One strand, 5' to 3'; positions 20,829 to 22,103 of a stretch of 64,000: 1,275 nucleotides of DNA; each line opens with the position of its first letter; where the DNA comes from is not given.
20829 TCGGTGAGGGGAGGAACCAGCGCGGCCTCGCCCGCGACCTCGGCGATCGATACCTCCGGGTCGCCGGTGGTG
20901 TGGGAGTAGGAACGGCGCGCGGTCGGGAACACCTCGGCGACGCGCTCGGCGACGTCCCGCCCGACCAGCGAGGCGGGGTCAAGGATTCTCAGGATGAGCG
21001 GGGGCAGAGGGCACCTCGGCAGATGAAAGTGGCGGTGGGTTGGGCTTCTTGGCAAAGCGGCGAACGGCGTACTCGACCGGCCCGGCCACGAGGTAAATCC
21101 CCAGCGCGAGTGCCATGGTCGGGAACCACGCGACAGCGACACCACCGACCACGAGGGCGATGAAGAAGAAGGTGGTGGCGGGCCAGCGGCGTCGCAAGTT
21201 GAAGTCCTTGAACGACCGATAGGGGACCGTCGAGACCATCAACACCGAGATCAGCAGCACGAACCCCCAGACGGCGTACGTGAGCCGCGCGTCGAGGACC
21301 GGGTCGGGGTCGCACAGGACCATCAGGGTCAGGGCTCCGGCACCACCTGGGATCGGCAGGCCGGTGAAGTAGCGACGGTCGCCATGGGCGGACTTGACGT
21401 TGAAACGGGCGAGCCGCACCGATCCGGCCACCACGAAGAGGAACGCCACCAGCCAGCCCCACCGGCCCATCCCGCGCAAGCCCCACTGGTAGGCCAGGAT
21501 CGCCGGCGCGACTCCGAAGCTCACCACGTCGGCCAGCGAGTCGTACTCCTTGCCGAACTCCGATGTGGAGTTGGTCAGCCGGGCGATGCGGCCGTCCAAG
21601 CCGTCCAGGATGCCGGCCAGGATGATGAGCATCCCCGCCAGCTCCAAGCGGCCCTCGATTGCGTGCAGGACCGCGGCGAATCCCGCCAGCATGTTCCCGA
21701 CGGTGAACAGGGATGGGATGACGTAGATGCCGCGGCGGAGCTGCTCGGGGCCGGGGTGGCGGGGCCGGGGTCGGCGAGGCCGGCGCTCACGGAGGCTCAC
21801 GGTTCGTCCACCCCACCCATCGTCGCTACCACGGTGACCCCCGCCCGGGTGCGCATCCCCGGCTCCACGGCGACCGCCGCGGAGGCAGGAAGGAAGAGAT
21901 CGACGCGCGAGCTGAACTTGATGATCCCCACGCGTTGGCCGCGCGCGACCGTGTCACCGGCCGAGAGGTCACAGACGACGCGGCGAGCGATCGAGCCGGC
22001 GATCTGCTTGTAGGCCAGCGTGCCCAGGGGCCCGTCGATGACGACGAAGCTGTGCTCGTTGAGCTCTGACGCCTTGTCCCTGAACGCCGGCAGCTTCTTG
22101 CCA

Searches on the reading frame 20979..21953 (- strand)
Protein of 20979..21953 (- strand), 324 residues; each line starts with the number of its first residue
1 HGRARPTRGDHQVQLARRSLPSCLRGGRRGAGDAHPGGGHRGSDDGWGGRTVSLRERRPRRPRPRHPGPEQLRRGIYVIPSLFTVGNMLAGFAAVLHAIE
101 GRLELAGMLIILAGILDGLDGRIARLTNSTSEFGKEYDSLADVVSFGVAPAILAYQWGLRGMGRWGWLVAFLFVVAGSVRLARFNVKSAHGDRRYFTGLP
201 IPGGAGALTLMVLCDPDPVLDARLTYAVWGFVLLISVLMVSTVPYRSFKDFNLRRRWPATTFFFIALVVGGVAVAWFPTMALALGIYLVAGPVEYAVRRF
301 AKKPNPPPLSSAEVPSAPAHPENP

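Call 44: search_protein_families(library=ncbifam, proteins=[window:20979-21953:-], max_evalue=0.00001)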
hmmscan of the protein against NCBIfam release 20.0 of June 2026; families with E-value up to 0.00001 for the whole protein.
window:20979-21953:- (324 aa): 10 families
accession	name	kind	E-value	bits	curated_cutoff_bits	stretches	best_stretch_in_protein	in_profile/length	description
TIGR00473.1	pssA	equivalog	3.7e-42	144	107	1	84-245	1-152/153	CDP-diacylglycerol--serine O-phosphatidyltransferase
NF038087.1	arch_ser_synth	exception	1.2e-40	139.5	240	1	78-253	5-177/216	archaetidylserine synthase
TIGR04217.1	archae_ser_T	exception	2.2e-34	119.2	200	1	77-252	7-175/221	archaetidylserine synthase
NF038086.1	anchor_synt_A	exception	1.6e-21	77.2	200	1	83-295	13-221/222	protein sorting system archaetidylserine synthase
NF040950.1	archin_ph_syn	equivalog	8.6e-11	42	180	1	78-175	24-118/191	archaetidylinositol phosphate synthase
NF041135.1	IPPtranDIPPsyn_Thcocales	equivalog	1.5e-08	34.1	580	1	78-170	250-341/419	bifunctional L-myo-inositol-1-phosphate cytidylyltransferase/CDP-L-myo-inositol myo-inositolphosphotransferase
NF045884.1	PhCholSynAgro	equivalog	9e-08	32.3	350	1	84-289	18-220/235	phosphatidylcholine synthase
NF052561.1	PIPSynBT1523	equivalog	1.1e-07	31.7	350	1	104-146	61-103/232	hypothetical protein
NF045883.1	PIPSynth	equivalog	2.6e-06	27.3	170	1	83-178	28-125/197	phosphatidylinositol phosphate synthase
TIGR00560.1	pgsA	equivalog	2.9e-06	27.9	109.1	1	104-148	34-78/183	CDP-diacylglycerol--glycerol-3-phosphate 3-phosphatidyltransferase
